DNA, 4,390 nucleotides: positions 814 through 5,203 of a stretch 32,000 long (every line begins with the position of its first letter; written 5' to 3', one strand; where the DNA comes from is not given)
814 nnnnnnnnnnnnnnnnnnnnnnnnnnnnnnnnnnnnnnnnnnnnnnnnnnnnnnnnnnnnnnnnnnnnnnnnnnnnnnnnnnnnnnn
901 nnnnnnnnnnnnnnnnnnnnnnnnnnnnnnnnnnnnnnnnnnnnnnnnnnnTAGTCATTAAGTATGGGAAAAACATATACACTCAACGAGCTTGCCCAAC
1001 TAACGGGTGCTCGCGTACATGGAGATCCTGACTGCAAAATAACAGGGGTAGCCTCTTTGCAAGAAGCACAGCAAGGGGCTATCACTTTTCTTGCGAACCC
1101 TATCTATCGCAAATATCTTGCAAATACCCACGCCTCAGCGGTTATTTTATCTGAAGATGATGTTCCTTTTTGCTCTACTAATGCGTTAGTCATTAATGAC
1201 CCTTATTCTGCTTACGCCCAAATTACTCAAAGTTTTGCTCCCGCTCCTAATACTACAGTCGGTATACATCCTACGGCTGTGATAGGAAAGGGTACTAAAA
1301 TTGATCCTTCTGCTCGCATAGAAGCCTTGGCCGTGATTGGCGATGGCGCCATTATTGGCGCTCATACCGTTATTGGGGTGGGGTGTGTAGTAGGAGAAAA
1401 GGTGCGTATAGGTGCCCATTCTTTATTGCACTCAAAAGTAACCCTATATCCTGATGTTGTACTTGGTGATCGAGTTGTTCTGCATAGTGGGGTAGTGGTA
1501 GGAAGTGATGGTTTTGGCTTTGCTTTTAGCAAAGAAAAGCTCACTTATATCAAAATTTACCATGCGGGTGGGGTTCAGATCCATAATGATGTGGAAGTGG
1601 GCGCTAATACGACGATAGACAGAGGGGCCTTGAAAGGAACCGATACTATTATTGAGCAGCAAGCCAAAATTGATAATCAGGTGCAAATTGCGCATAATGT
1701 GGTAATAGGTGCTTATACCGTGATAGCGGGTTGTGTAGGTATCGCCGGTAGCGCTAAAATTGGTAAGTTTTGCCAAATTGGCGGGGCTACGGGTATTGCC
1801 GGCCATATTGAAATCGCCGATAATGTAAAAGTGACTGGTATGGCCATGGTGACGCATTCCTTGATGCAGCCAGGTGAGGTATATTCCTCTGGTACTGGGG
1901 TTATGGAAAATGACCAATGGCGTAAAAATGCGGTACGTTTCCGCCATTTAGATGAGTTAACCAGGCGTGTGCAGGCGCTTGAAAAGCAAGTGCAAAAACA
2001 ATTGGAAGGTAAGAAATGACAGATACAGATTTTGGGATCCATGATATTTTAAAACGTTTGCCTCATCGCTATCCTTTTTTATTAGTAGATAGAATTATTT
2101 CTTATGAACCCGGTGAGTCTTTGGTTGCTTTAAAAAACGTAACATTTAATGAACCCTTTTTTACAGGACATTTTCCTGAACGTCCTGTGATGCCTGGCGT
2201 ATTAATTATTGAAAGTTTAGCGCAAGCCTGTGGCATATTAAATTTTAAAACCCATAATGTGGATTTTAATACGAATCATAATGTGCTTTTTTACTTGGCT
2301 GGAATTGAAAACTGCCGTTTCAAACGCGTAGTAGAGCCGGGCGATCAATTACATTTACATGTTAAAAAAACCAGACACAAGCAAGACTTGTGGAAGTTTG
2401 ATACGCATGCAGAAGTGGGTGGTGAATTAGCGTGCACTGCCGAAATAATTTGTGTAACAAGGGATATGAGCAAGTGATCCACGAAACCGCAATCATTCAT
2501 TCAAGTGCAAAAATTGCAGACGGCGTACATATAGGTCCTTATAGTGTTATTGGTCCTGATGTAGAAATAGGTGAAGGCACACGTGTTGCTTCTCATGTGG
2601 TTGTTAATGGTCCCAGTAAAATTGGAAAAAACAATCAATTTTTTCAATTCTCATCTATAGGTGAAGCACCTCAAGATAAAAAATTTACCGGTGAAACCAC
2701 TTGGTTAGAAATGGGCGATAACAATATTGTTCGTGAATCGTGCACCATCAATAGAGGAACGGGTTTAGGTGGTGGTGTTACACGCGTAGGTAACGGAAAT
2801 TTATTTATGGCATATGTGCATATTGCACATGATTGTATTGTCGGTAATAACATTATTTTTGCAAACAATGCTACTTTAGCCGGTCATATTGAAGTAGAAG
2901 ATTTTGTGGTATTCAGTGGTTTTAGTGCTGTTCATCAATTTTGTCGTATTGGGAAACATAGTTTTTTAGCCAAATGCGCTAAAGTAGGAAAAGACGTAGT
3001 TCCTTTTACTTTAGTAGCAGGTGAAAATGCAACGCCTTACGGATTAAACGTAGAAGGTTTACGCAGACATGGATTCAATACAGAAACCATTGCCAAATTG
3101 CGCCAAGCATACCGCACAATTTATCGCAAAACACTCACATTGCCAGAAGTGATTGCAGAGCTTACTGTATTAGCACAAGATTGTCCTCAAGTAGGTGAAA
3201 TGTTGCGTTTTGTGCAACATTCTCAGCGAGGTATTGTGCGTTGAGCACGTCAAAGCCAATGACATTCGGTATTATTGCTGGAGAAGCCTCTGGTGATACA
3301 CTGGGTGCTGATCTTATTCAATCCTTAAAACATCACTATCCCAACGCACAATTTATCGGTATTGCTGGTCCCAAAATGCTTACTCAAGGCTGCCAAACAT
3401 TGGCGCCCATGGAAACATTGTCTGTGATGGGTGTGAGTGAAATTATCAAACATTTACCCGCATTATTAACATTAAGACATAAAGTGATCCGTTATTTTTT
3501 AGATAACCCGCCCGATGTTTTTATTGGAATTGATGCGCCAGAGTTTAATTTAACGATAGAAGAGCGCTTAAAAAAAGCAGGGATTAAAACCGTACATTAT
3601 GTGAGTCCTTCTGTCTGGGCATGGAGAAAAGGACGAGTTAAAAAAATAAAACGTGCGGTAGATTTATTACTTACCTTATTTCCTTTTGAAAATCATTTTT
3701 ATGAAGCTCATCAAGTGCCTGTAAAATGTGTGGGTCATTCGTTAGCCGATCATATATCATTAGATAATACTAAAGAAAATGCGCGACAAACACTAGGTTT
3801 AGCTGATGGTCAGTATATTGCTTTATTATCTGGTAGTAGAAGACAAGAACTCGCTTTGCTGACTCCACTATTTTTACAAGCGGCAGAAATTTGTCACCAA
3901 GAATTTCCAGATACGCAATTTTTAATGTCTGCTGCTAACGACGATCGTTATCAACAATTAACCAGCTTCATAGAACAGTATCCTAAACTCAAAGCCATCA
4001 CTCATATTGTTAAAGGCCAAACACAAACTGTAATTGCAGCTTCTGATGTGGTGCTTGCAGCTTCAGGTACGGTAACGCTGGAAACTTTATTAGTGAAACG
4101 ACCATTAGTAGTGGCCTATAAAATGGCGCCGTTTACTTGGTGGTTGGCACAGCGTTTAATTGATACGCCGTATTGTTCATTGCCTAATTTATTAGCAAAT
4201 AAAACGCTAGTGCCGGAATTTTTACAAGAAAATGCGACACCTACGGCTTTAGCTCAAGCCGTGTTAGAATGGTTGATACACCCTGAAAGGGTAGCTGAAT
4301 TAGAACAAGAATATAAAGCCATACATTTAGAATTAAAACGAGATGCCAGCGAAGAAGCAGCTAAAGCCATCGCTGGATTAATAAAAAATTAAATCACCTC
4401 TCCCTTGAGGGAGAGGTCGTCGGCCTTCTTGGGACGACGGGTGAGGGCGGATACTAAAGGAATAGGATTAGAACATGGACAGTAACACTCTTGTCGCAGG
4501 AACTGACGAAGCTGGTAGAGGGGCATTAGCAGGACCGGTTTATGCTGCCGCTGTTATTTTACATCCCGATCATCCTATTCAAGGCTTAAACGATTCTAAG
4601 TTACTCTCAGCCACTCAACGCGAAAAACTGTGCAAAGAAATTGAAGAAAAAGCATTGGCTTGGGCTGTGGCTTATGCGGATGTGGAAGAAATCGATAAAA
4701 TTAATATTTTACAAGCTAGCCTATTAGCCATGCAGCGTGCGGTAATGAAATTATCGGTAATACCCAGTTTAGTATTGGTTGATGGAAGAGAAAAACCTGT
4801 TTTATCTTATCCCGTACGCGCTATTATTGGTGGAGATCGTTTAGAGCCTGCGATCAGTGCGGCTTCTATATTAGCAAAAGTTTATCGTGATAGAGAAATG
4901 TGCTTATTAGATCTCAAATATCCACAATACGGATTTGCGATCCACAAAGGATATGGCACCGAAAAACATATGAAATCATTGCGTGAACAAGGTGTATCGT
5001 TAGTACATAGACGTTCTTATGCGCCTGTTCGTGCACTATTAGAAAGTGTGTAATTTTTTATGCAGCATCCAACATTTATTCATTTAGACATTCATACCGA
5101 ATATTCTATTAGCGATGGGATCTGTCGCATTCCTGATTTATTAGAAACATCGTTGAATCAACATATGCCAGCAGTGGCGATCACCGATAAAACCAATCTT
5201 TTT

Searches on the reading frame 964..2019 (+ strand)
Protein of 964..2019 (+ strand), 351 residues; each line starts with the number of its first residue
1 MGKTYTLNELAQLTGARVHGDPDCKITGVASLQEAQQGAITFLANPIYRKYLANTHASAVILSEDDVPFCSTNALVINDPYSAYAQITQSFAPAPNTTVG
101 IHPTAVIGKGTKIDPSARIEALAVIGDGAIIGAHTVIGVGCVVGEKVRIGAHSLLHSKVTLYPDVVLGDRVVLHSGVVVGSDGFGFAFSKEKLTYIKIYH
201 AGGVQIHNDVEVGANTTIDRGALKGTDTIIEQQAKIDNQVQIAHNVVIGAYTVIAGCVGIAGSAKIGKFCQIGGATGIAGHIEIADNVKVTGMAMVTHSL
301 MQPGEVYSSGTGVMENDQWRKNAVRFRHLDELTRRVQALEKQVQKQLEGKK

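Call 8: search_protein_families(library=pfam, proteins=[window:964-2019:+], max_evalue=0.001)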
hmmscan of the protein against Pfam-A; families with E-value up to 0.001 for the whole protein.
window:964-2019:+ (351 aa): 4 families
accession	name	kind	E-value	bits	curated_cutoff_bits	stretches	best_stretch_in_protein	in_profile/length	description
PF00132.30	Hexapep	-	1.3e-28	97.9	27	4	227-262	1-36/36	Bacterial transferase hexapeptide (six repeats)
PF04613.19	LpxD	-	8.9e-24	83.6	30.8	1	23-89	1-69/70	UDP-3-O-[3-hydroxymyristoyl] glucosamine N-acyltransferase, LpxD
PF25084.1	LbH_EIF2B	-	1.5e-13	51.1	54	2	100-181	17-101/105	EIF2B subunit epsilon LbH domain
PF25087.1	GMPPB_C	-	7.5e-05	22.8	39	0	100-182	18-98/110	GMPPB C-terminal domain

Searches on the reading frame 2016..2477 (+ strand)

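Call 8: search_protein_families(library=pfam, proteins=[window:2016-2477:+], max_evalue=0.001)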
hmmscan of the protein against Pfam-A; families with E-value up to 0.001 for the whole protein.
window:2016-2477:+ (153 aa): 1 family
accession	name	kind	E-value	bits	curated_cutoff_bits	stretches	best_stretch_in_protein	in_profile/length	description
PF07977.19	FabA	-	1.8e-34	118.8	23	1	15-142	1-137/138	FabA-like domain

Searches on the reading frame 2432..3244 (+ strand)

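Call 8: search_protein_families(library=pfam, proteins=[window:2432-3244:+], max_evalue=0.001)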
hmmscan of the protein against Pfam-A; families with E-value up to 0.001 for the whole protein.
window:2432-3244:+ (270 aa): 4 families
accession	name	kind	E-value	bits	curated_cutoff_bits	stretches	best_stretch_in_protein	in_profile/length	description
PF13720.11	Acetyltransf_11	-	2.1e-27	95.8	24.5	1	188-269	1-82/82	Udp N-acetylglucosamine O-acyltransferase; Domain 2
PF00132.30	Hexapep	-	9.4e-25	85.7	27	3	26-60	2-36/36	Bacterial transferase hexapeptide (six repeats)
PF25084.1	LbH_EIF2B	-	8.5e-07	29.4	54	0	18-66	54-101/105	EIF2B subunit epsilon LbH domain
PF25087.1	GMPPB_C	-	0.00013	22.1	39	0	131-203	7-77/110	GMPPB C-terminal domain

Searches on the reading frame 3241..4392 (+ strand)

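Call 8: search_protein_families(library=pfam, proteins=[window:3241-4392:+], max_evalue=0.001)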
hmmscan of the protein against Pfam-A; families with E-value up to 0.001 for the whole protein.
window:3241-4392:+ (383 aa): 2 families
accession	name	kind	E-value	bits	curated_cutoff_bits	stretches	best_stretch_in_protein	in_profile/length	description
PF02684.21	LpxB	-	6.4e-114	381.1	22.6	1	11-377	3-370/374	Lipid-A-disaccharide synthetase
PF02350.25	Epimerase_2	-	0.0007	19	30.6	0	163-291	149-283/347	UDP-N-acetylglucosamine 2-epimerase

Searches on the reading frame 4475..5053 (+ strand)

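Call 8: search_protein_families(library=pfam, proteins=[window:4475-5053:+], max_evalue=0.001)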
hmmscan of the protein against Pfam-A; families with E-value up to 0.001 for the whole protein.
window:4475-5053:+ (192 aa): 1 family
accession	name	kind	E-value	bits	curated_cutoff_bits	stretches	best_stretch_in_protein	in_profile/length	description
PF01351.25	RNase_HII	-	9.1e-40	137.1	25.8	1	8-184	1-198/199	Ribonuclease HII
